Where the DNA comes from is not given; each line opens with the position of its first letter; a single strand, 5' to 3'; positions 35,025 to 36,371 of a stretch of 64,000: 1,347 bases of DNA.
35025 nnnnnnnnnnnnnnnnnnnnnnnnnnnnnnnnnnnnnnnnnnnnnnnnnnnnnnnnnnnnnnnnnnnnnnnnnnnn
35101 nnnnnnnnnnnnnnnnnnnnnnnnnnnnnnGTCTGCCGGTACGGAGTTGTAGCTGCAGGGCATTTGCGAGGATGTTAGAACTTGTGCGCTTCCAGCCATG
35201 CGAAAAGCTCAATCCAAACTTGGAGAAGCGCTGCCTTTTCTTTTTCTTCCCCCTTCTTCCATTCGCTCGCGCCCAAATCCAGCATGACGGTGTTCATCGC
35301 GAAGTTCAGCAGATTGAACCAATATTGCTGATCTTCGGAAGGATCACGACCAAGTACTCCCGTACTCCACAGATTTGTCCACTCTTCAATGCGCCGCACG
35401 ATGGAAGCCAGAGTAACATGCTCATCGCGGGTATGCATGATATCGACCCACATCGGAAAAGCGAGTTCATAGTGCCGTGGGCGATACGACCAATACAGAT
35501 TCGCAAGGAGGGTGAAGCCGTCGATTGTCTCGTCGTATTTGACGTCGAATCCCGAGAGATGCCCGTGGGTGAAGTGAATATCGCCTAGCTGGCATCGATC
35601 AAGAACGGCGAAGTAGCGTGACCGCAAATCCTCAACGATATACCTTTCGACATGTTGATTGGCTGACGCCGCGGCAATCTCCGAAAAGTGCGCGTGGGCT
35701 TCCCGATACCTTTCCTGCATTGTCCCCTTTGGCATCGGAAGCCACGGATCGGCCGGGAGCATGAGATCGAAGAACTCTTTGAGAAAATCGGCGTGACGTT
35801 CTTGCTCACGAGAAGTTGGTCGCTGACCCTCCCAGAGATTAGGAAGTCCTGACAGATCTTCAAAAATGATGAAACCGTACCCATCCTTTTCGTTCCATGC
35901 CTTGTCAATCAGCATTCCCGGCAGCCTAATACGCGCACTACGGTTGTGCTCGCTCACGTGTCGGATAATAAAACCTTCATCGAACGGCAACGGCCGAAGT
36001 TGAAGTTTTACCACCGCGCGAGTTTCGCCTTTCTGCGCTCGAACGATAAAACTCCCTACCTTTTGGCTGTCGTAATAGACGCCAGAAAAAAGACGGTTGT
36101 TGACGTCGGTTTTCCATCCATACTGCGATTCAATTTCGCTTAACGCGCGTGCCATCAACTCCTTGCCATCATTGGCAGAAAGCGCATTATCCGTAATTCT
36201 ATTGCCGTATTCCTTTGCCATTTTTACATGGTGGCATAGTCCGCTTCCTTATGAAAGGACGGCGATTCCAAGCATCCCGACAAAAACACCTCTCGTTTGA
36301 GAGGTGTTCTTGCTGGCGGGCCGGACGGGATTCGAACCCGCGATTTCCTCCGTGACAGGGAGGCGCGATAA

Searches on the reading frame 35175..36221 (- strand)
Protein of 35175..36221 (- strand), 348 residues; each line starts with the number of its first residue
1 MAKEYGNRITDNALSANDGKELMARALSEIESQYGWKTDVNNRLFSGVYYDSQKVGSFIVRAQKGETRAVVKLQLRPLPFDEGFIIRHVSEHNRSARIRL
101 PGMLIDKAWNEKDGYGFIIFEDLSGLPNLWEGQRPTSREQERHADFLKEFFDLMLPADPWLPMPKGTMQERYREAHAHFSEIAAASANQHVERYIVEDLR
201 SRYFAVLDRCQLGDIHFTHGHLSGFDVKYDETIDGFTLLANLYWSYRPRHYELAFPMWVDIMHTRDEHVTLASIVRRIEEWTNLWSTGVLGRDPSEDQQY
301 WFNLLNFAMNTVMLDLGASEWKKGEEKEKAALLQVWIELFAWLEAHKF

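Call 8: search_protein_families(library=pfam, proteins=[window:35175-36221:-], max_evalue=0.01)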
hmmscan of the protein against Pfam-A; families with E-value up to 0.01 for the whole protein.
window:35175-36221:- (348 aa): 0 families

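Call 14: find_encoding_contigs(protein=window:35175-36221:-, flank=10000, max_places=6)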
Protein window:35175-36221:- (348 aa): 5 contigs read that carry it; 4 places shown.
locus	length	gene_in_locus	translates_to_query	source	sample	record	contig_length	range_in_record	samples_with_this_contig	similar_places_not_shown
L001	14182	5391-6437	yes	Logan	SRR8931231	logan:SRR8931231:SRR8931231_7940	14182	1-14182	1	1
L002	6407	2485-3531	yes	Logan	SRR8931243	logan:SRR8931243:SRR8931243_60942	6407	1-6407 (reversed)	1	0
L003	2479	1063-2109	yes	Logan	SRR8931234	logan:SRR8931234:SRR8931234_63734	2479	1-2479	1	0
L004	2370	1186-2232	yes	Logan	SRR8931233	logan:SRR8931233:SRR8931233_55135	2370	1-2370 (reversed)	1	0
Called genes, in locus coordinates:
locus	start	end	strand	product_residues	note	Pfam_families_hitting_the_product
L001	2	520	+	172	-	?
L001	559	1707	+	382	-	PF00672:HAMP, PF00512:HisKA, PF13581:HATPase_c_2 (weak), PF02518:HATPase_c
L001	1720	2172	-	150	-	-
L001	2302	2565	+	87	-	PF00085:Thioredoxin (weak)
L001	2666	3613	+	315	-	-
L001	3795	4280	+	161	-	-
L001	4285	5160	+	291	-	PF02424:ApbE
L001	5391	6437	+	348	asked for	-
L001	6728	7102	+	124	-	-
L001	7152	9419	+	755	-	PF00403:HMA, PF00122:E1-E2_ATPase, PF00702:Hydrolase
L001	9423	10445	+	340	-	PF00403:HMA (weak), PF13386:DsbD_2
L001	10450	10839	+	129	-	PF13473:Cupredoxin_1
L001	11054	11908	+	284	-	-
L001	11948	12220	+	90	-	-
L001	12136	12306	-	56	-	-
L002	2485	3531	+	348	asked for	-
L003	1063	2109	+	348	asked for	-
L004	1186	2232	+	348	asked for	-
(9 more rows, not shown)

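Call 54: search_protein_families(library=ncbifam, proteins=[window:35175-36221:-], max_evalue=0.01)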
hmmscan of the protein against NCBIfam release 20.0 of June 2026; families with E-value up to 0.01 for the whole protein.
window:35175-36221:- (348 aa): 0 families

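Call 55: search_solved_structures(query=window:35175-36221:-, max_evalue=1)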
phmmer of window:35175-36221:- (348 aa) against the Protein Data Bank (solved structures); distinct sequences matched with E-value up to 1: 2.
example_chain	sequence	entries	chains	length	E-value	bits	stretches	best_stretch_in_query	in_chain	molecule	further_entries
4ipl_A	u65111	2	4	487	0.011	18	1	31-93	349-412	6-phospho-beta-glucosidase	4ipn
9y6s_7R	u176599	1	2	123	0.094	15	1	104-155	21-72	Dynein-associated protein, putative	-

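Call 56: search_protein_families(library=pfam, proteins=[window:35175-36221:-], max_evalue=10)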
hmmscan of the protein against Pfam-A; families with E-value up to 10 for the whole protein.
window:35175-36221:- (348 aa): 1 family
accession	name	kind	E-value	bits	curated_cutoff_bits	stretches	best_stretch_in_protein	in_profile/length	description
PF02223.23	Thymidylate_kin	-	0.27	11.3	27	1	178-220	56-98/185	Thymidylate kinase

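Call 71: predict_structure(protein=window:35175-36221:-)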
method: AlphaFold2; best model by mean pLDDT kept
length: 348 residues; sequences in the alignment: 1
mean_pLDDT: 39.7   pTM: 0.27
mean pLDDT of the five models: 39.7, 39.6, 35.1, 34.2, 32.3
residues with pLDDT >= 90: 0; 70-90: 6; 50-70: 64; < 50: 278
segments of 3 or more residues with pLDDT < 50: 1-20, 38-43, 46-57, 74-275, 288-296, 298-300, 310-320, 343-348
pLDDT, mean of each block of 10 residues (from residue 1): 24 37 59 62 44 45 61 42 29 27 28 29 33 40 45 38 39 42 30 30 34 23 22 29 31 38 39 51 53 46 51 43 51 50 46
secondary structure, 60 per line:
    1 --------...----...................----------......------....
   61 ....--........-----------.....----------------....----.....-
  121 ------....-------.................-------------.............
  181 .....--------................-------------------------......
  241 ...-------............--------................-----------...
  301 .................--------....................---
elements in order: H16-34 E45-50 E57-64 E67-74 E86-90 E107-110 E115-119 H127-130 H138-154 H168-185 H194-209 H235-243 H251-262 H271-286 H298-317 H326-345

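Call 77: search_protein_families(library=phrogs, proteins=[window:35175-36221:-], max_evalue=1)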
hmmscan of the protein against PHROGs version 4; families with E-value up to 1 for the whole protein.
window:35175-36221:- (348 aa): 2 families
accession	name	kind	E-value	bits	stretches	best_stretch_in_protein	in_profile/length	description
phrog_36175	-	unknown function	0.16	11.6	1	18-88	249-321/507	-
phrog_24299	-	unknown function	0.34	12.2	1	15-38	9-32/39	-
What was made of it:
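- Tried and rejected: Function of the 348-aa ORF: Pfam, NCBIfam, PHROGs and PDB sequence searches gave nothing, and the single-sequence AlphaFold model is unusable (calls 8, 54-56, 71, 77).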
